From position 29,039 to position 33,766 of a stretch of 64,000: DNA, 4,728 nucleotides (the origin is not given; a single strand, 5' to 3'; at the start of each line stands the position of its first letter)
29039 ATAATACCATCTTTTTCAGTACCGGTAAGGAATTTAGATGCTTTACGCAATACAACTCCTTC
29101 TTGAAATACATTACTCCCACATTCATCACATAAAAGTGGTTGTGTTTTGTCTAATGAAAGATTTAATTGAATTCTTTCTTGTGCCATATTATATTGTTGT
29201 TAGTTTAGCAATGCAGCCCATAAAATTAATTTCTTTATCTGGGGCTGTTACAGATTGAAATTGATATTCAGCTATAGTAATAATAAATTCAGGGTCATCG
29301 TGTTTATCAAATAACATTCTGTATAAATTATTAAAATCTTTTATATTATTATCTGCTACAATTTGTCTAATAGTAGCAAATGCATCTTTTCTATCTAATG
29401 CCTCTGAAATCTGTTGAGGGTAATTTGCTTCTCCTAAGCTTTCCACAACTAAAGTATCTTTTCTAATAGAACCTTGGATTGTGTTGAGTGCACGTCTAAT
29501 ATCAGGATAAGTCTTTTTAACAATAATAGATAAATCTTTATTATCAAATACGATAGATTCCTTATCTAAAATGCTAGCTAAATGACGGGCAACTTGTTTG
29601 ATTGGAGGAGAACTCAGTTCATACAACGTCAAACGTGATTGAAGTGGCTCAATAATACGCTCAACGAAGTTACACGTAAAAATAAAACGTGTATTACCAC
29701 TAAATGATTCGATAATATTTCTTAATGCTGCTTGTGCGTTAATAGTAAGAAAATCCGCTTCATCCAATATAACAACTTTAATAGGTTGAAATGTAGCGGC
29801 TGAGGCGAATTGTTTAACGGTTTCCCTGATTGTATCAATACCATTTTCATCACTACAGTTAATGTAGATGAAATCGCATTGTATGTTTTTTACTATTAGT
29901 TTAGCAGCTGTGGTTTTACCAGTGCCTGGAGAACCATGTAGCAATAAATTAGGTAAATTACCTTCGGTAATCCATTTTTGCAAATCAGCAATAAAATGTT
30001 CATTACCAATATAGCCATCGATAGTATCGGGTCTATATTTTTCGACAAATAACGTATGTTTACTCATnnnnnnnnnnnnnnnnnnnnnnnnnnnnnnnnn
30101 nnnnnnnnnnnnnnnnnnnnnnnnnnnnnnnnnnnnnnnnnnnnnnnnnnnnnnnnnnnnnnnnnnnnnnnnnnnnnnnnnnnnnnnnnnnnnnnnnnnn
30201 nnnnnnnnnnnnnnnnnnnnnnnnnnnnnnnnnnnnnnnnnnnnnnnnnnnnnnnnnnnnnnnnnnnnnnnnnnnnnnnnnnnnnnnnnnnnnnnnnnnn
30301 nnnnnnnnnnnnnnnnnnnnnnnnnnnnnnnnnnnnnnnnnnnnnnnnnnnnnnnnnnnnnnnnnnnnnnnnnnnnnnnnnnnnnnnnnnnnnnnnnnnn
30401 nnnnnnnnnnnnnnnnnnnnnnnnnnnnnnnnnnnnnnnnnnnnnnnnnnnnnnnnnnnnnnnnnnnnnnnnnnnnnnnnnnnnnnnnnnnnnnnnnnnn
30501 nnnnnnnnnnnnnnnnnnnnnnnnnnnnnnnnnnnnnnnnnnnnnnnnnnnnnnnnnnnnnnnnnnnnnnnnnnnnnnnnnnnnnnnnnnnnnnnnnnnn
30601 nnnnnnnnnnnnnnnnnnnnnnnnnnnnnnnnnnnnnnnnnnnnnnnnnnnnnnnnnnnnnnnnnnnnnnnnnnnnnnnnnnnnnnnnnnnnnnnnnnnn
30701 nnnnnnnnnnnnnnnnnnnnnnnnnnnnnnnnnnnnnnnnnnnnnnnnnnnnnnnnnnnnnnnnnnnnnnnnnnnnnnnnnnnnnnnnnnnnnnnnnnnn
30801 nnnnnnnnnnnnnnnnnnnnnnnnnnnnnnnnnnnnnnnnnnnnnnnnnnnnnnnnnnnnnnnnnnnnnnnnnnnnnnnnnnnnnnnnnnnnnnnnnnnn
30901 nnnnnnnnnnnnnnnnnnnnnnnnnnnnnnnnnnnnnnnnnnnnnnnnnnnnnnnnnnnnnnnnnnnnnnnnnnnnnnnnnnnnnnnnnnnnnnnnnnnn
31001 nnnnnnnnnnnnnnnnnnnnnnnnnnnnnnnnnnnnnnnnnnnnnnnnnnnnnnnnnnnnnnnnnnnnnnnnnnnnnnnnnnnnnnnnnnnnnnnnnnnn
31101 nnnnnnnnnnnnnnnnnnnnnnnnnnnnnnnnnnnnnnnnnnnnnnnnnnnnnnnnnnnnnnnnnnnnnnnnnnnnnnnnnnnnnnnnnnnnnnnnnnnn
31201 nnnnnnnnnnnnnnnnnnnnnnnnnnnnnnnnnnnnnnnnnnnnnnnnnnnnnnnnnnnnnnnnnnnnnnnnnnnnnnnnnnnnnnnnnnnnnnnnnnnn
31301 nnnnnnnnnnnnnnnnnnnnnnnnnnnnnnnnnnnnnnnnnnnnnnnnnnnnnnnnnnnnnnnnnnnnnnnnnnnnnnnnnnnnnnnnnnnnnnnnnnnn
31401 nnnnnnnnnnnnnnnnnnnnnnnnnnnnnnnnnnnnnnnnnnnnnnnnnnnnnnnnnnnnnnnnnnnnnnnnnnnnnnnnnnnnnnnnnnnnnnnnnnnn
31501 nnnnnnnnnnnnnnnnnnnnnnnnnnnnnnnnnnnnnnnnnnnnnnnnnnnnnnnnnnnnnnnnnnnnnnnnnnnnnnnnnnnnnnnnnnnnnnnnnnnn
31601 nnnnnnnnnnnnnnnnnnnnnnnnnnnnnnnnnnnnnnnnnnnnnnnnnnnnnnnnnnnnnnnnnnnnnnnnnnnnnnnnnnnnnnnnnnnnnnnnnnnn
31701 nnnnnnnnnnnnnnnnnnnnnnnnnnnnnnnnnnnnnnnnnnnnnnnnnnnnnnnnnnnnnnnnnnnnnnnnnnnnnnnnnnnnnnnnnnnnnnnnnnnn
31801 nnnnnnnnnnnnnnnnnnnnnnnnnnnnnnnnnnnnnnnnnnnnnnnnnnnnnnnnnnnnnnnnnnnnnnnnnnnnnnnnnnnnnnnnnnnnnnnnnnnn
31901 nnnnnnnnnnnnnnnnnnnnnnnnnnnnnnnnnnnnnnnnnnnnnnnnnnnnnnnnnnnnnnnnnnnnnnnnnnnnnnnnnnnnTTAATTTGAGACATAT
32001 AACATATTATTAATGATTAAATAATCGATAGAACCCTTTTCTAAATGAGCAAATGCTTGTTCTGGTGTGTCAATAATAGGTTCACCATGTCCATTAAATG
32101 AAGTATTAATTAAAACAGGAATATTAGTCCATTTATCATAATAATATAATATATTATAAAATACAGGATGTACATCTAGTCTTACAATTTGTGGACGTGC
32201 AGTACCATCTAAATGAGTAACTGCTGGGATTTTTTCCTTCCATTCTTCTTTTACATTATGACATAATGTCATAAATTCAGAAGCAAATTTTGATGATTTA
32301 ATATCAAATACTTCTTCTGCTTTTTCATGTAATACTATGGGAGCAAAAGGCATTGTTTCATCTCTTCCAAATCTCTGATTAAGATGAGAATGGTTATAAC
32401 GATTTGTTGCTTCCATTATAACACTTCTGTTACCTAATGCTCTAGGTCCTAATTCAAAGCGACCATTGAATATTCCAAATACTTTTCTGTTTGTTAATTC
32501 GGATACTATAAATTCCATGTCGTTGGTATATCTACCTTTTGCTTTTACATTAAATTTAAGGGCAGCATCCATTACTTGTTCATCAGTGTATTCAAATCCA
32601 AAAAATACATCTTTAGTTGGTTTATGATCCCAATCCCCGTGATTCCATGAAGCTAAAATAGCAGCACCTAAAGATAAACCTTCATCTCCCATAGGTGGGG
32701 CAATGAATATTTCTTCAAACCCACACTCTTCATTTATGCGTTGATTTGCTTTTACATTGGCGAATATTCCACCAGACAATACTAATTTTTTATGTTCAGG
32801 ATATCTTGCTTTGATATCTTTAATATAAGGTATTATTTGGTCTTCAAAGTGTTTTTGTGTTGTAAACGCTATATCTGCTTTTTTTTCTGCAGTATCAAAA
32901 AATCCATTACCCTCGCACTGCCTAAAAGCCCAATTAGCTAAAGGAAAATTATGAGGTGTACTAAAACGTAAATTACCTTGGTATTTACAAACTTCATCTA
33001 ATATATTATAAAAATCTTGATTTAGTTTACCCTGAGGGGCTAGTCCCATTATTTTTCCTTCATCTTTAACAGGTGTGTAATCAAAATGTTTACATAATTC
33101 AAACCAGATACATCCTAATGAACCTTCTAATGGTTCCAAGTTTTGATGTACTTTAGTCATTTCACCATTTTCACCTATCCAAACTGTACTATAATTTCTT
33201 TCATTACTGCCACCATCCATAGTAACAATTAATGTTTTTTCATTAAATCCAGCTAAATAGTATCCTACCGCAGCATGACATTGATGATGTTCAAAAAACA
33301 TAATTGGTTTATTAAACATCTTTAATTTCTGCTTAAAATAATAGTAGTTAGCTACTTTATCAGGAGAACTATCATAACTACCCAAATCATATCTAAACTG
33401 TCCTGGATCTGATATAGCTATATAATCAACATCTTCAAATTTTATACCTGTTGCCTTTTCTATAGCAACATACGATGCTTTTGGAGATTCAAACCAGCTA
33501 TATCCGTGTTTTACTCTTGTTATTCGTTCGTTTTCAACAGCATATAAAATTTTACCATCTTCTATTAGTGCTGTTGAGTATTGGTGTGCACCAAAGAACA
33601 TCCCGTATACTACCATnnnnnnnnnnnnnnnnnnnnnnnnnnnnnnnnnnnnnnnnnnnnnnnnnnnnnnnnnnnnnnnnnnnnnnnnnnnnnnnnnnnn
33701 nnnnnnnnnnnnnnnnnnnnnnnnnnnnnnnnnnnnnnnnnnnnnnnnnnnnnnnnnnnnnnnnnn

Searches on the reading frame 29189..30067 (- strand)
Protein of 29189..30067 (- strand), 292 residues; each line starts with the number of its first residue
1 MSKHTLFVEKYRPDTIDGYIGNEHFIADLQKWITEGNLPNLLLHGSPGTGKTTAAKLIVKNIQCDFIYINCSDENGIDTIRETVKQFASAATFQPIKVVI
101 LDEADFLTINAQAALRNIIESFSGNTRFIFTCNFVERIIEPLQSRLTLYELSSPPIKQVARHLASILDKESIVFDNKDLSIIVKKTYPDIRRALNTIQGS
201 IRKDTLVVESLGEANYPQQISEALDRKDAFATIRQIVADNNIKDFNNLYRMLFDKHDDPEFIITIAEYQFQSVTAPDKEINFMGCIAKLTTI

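Call 61: search_protein_families(library=pfam, proteins=[window:29189-30067:-], max_evalue=0.01)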
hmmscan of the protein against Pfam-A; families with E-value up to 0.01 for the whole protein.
window:29189-30067:- (292 aa): 25 families
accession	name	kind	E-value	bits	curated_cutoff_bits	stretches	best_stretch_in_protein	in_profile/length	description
PF00004.35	AAA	-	2.2e-18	67.4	21.2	1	41-147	1-124/131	ATPase family associated with various cellular activities (AAA)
PF13177.12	DNA_pol3_delta2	-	1.1e-09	38.9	27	1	52-153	57-159/161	DNA polymerase III, delta subunit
PF13401.12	AAA_22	-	2.1e-09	38.2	27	1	41-87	8-57/130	AAA domain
PF13173.12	AAA_14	-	5.6e-07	30.1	27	1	41-131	5-96/129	AAA domain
PF13191.12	AAA_16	-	1.5e-05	26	32.6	1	29-119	15-102/167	AAA ATPase domain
PF24883.2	NPHP3_N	-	1.7e-05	25.5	24.8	1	29-65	12-54/164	Nephrocystin 3, N-terminal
PF01443.25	Viral_helicase1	-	1.7e-05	25.2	21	1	42-104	2-68/228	Viral superfamily 1 RNA helicase core domain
PF05496.18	RuvB_N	-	4.5e-05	23.7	27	1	12-120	2-109/159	Holliday junction DNA helicase RuvB P-loop domain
PF07728.20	AAA_5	-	9.2e-05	22.9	22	1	40-120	1-91/139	AAA domain (dynein-related subfamily)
PF03215.21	Rad17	-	0.0003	21.2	23.8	1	3-67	5-74/186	Rad17 P-loop domain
PF20720.3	nSTAND3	-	0.00044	20.4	27.2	1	41-86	20-67/155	Novel STAND NTPase 3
PF13604.12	AAA_30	-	0.00064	19.9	27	0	42-60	22-40/191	AAA domain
PF12780.13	AAA_8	-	0.00065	19.5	25.6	1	37-152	23-137/259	P-loop containing dynein motor region D4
PF21328.3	Gp44_lid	-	0.0008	19.9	27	1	157-198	7-49/63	Sliding-clamp-loader large subunit, AAA+ ATPase lid domain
PF00270.35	DEAD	-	0.0011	19.2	26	0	89-123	111-146/167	DEAD/DEAH box helicase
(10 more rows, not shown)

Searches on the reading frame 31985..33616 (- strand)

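Call 3: search_protein_families(library=pfam, proteins=[window:31985-33616:-], max_evalue=0.01)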
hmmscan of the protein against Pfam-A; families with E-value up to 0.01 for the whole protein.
window:31985-33616:- (543 aa): 4 families
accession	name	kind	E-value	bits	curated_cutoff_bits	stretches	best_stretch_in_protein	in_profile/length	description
PF16861.10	Carbam_trans_C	-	6.6e-53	179.2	27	1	372-540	2-168/170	Carbamoyltransferase C-terminus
PF02543.21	Carbam_trans_N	-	1.5e-39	136.8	24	2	97-320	119-346/346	Carbamoyltransferase N-terminus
PF22521.2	HypF_C_2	-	0.0013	19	27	1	243-317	163-240/241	Carbamoyltransferase, Kae1-like Domain, second subdomain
PF00814.31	TsaD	-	0.0014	18.8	24.8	0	102-308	81-251/264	tRNA N6-adenosine threonylcarbamoyltransferase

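Call 5: search_protein_families(library=phrogs, proteins=[window:31985-33616:-], max_evalue=0.001)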
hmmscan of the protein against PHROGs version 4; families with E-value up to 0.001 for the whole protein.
window:31985-33616:- (543 aa): 2 families
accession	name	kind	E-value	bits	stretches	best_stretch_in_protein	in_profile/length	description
phrog_1601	-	moron, auxiliary metabolic gene and host takeover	2.4e-101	341.4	1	3-540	3-526/528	Nol-like carbamoyltransferase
phrog_20469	-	moron, auxiliary metabolic gene and host takeover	8e-29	101.7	1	375-536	12-172/181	Nol-like carbamoyltransferase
